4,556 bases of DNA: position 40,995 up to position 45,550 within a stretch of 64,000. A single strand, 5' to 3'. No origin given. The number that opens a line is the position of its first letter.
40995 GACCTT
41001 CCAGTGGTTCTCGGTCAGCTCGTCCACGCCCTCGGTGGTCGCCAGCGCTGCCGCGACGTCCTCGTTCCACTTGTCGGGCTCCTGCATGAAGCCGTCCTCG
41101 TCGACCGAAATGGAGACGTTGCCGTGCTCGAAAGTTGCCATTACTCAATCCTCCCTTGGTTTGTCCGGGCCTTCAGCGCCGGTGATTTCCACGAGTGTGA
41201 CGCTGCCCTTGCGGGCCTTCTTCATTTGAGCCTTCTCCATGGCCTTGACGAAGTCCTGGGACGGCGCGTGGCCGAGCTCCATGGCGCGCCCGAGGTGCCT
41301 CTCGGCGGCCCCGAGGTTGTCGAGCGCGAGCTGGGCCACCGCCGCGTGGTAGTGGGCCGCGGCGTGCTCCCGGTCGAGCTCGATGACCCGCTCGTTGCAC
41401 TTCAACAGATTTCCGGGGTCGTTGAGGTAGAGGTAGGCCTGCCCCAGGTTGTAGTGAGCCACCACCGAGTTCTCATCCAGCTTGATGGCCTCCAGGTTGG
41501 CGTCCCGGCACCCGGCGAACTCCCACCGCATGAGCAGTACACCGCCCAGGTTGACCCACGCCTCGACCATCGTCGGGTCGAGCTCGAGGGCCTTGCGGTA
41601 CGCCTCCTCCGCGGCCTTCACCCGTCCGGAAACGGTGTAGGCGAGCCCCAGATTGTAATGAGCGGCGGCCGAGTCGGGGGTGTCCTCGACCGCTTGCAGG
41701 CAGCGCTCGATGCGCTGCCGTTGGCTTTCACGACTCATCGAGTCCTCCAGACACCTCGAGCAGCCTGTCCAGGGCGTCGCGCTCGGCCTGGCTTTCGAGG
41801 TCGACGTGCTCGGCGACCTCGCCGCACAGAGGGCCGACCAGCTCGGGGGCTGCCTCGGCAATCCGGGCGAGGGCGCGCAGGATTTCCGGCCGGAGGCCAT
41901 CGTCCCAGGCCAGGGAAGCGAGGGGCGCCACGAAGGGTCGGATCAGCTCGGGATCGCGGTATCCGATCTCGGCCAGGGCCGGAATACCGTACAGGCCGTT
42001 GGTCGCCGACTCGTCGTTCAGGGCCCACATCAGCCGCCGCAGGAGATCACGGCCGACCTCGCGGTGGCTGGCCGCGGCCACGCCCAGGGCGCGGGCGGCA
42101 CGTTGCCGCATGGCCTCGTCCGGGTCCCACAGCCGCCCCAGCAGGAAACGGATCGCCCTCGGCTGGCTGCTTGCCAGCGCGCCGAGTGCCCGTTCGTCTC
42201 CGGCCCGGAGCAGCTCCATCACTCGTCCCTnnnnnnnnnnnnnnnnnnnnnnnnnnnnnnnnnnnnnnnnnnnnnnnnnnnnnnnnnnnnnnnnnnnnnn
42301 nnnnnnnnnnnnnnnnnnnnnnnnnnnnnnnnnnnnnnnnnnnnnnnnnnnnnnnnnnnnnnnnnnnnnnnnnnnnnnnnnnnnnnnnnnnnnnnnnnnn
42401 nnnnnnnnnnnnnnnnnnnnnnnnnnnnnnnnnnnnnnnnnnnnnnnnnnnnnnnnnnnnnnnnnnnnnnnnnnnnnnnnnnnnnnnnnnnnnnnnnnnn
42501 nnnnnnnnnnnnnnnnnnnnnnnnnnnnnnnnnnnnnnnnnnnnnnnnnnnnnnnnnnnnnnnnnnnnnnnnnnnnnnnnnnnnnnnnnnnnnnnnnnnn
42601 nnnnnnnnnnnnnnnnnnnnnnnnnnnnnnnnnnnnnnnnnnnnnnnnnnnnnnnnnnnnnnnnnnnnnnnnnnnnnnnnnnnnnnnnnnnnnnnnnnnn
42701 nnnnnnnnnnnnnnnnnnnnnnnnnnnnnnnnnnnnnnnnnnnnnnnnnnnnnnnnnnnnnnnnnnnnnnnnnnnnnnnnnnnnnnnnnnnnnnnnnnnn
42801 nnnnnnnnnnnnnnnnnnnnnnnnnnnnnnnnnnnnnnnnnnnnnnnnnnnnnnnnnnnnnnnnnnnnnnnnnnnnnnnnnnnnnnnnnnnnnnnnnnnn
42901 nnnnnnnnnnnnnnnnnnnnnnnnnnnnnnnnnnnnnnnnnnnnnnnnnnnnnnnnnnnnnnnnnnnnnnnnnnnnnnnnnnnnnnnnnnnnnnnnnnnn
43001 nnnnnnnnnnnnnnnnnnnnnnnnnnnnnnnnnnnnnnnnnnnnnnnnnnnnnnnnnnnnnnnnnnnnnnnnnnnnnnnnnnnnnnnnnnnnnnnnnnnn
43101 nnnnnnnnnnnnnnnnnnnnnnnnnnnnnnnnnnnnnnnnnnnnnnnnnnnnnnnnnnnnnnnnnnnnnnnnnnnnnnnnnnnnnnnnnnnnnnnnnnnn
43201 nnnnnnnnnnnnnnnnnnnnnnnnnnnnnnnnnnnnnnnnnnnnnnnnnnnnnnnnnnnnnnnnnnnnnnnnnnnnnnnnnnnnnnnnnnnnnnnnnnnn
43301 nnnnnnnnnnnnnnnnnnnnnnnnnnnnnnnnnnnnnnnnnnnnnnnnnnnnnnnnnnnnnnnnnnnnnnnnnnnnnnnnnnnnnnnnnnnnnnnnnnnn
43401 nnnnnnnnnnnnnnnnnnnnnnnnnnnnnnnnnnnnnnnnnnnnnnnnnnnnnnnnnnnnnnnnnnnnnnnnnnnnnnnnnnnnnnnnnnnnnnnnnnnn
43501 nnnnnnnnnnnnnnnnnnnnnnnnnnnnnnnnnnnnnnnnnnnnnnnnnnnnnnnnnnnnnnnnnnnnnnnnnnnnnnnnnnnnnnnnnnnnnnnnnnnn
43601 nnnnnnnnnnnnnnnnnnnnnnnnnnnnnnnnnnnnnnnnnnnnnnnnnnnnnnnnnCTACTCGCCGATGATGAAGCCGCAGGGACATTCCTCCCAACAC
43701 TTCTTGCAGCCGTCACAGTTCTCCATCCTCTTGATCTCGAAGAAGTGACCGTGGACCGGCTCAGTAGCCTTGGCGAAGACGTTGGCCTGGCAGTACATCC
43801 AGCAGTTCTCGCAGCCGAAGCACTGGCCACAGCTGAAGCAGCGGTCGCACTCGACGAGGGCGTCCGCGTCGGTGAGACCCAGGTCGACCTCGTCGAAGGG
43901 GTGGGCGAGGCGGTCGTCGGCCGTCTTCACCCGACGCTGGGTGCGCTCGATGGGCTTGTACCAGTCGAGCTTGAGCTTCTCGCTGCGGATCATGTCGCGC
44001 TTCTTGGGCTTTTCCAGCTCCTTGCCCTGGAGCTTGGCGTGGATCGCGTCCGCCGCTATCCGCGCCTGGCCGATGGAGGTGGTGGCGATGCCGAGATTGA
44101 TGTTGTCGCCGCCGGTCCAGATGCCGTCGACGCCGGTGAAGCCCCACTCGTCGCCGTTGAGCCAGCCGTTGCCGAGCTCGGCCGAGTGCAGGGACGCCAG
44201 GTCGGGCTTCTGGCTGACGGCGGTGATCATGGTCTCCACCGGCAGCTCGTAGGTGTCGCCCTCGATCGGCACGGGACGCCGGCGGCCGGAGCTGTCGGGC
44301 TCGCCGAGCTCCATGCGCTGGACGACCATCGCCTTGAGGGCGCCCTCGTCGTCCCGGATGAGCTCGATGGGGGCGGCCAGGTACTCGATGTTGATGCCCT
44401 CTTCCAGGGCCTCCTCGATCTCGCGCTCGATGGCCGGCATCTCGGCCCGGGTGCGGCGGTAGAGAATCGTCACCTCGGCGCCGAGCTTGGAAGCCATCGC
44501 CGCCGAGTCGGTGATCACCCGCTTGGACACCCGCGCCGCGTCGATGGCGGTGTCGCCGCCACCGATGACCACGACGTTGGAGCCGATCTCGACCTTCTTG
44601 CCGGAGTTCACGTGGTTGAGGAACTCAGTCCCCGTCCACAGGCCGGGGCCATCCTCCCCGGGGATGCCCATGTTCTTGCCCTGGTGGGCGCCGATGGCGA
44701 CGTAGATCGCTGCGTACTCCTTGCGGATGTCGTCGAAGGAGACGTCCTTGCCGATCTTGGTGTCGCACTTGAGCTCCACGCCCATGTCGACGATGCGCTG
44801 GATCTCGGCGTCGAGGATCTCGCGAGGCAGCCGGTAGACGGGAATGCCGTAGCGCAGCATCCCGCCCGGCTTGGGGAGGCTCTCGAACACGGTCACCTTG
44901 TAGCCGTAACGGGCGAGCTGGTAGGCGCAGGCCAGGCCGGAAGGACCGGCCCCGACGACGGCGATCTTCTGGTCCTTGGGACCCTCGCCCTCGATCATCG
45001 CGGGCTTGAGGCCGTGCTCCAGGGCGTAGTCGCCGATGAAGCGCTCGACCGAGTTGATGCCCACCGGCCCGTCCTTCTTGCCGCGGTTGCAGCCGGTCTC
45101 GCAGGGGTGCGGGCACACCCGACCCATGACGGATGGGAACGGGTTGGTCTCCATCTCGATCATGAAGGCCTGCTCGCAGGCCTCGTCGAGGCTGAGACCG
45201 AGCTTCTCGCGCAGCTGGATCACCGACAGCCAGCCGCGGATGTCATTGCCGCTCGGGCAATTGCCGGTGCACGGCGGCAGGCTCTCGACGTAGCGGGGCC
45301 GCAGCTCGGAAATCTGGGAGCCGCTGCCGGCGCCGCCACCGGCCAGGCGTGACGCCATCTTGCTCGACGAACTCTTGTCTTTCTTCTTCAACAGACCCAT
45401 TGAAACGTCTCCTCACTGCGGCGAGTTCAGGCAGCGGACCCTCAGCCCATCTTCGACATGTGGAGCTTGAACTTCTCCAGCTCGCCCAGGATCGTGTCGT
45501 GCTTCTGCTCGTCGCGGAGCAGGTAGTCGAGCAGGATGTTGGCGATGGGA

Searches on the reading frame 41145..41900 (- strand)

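Call 7: search_protein_families(library=pfam, proteins=[window:41145-41900:-])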
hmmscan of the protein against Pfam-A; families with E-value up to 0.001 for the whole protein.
window:41145-41900:- (251 aa): 13 families
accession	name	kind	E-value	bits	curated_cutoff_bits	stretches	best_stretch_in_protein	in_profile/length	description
PF13414.12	TPR_11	-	1.6e-20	73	26.8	3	88-122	4-38/42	TPR repeat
PF13431.12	TPR_17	-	3.8e-18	64.6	24.4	0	67-98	2-33/34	Tetratricopeptide repeat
PF00515.34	TPR_1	-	9e-16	57.4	27.8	1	78-110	1-33/34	Tetratricopeptide repeat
PF07719.23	TPR_2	-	4.1e-15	55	27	1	78-110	1-33/34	Tetratricopeptide repeat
PF13181.12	TPR_8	-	2.3e-11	43.4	25.7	1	78-110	1-33/34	Tetratricopeptide repeat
PF13432.12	TPR_16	-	6.9e-11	42.8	32.7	1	69-110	22-63/65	Tetratricopeptide repeat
PF14559.12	TPR_19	-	2e-09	38.1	25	0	91-124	4-37/68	Tetratricopeptide repeat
PF13428.12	TPR_14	-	1.5e-06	28.7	23.5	1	79-119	2-42/44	Tetratricopeptide repeat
PF13424.12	TPR_12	-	2e-06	28.3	30.1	1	65-108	27-75/77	Tetratricopeptide repeat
PF13176.12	TPR_7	-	4.8e-06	26.7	27.9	0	80-109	1-30/36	Tetratricopeptide repeat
PF23914.1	TPR_CcmH_CycH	-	3.4e-05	24.2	42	0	71-124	43-96/158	Cytochrome c-type biogenesis protein H TPR domain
PF12895.13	ANAPC3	-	0.00011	22.9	27.2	0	142-205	19-81/82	Anaphase-promoting complex, cyclosome, subunit 3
PF07721.20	TPR_4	-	0.00012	22.7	27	0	78-102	1-25/26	Tetratricopeptide repeat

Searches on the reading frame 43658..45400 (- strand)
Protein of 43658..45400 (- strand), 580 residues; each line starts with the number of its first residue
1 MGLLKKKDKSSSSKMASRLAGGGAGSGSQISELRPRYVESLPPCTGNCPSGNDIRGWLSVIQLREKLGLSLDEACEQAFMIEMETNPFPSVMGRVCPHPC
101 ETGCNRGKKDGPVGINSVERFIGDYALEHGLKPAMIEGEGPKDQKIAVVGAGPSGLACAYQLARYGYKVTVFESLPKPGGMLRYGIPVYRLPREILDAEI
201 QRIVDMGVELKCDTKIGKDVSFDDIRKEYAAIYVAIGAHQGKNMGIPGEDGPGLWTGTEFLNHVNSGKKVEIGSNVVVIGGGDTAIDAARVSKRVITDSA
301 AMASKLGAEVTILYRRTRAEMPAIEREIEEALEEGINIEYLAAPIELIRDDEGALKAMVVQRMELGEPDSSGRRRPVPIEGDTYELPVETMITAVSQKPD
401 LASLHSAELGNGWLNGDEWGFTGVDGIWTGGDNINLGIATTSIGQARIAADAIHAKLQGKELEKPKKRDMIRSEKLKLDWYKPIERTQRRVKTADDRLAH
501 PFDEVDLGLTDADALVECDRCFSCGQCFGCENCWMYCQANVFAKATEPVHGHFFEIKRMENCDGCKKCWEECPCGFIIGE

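Call 7: search_protein_families(library=pfam, proteins=[window:43658-45400:-])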
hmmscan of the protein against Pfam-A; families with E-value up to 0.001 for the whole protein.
window:43658-45400:- (580 aa): 13 families
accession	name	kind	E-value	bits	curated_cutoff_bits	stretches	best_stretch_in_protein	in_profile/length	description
PF07992.20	Pyr_redox_2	-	1.5e-25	90.7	26.1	1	145-446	2-284/291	Pyridine nucleotide-disulphide oxidoreductase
PF14691.11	Fer4_20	-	3.1e-17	62.8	25.8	1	42-130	30-112/113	Dihydroprymidine dehydrogenase domain II, 4Fe-4S cluster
PF00070.33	Pyr_redox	-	1.1e-13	51.9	22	2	145-179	1-35/82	Pyridine nucleotide-disulphide oxidoreductase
PF13450.12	NAD_binding_8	-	4.7e-11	43.2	21.9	1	148-182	1-35/68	NAD(P)-binding Rossmann-like domain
PF13738.12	Pyr_redox_3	-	1e-08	35.3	30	0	232-351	128-241/305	Pyridine nucleotide-disulphide oxidoreductase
PF01266.30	DAO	-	2e-07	31.3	27.9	1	145-179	1-35/353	FAD dependent oxidoreductase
PF01946.23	Thi4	-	3.6e-07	30.1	26.2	1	145-182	19-57/235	Thi4 family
PF12831.13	FAD_oxidored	-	2.5e-06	27.5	27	1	146-183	2-39/416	FAD dependent oxidoreductase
PF03486.20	HI0933_like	-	8.4e-06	25.8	50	1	145-180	2-37/244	HI0933-like protein Rossmann domain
PF00890.30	FAD_binding_2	-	0.00012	21.9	20.4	1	146-180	2-36/414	FAD binding domain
PF01593.30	Amino_oxidase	-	0.00021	21.1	19.8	1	154-180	2-28/443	Flavin containing amine oxidoreductase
PF01494.25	FAD_binding_3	-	0.00078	19.2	22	0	145-176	3-34/349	FAD binding domain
PF01134.28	GIDA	-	0.00097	18.7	22.1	0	145-172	1-28/391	Glucose inhibited division protein A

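Call 43: search_protein_families(library=ncbifam, proteins=[window:43658-45400:-], max_evalue=0.001)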
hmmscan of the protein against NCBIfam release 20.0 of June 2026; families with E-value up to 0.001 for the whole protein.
window:43658-45400:- (580 aa): 56 families (the best 25 are shown)
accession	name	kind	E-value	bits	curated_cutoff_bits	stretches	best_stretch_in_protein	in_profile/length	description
NF009410.0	PRK12771.1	subfamily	7.2e-175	582.8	516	1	29-577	35-560/566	NAD(P)-binding protein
NF009454.0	PRK12814.1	equivalog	1.7e-118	396.8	916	1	41-558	101-605/657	putative NADPH-dependent glutamate synthase small subunit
NF009414.0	PRK12778.1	equivalog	4.1e-106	356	1103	2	42-459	337-751/752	bifunctional dihydroorotate dehydrogenase B NAD binding subunit/NADPH-dependent glutamate synthase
TIGR01316.1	gltA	equivalog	6.8e-96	321.8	471.75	1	43-456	37-448/449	NADPH-dependent glutamate synthase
NF009413.0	PRK12775.1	equivalog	2.9e-81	273.7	1895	1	42-458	339-755/1006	putative trifunctional 2-polyprenylphenol hydroxylase/glutamate synthase subunit beta/ferritin domain-containing protein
NF010590.0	PRK13984.1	equivalog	1.2e-78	264.8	946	1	44-460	198-609/611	putative oxidoreductase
TIGR01318.1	gltD_gamma_fam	subfamily_domain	2.3e-77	260.6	482.95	1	42-402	48-401/467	glutamate synthase, small subunit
TIGR03315.1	Se_ygfK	equivalog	2.6e-77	260.2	835.3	1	40-573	443-934/1012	putative selenate reductase subunit YgfK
NF009408.0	PRK12769.1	equivalog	1.5e-72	244.7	1003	1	44-404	236-590/659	formate-dependent uric acid utilization protein AegA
NF009415.0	PRK12779.1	equivalog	3.1e-64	217.3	1519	1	65-456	222-625/944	putative bifunctional glutamate synthase subunit beta/2-polyprenylphenol hydroxylase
NF009451.0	PRK12809.1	equivalog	8.6e-64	215.9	1154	1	41-400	216-568/639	formate-dependent uric acid utilization protein YgfT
NF009409.0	PRK12770.1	subfamily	1.1e-56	192.4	343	1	139-462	14-355/360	putative glutamate synthase subunit beta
TIGR01317.1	GOGAT_sm_gam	subfamily_domain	7.2e-55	186.7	447.7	1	77-432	78-452/485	glutamate synthase small subunit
NF045663.1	diclust_near_Sec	equivalog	3.1e-41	141.3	530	2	39-243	15-203/759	pyridine nucleotide-disulfide oxidoreductase/dicluster-binding protein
TIGR03997.1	mycofact_OYE_2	equivalog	1.2e-12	47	793.15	1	142-325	378-562/645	mycofactocin system FadH/OYE family oxidoreductase 2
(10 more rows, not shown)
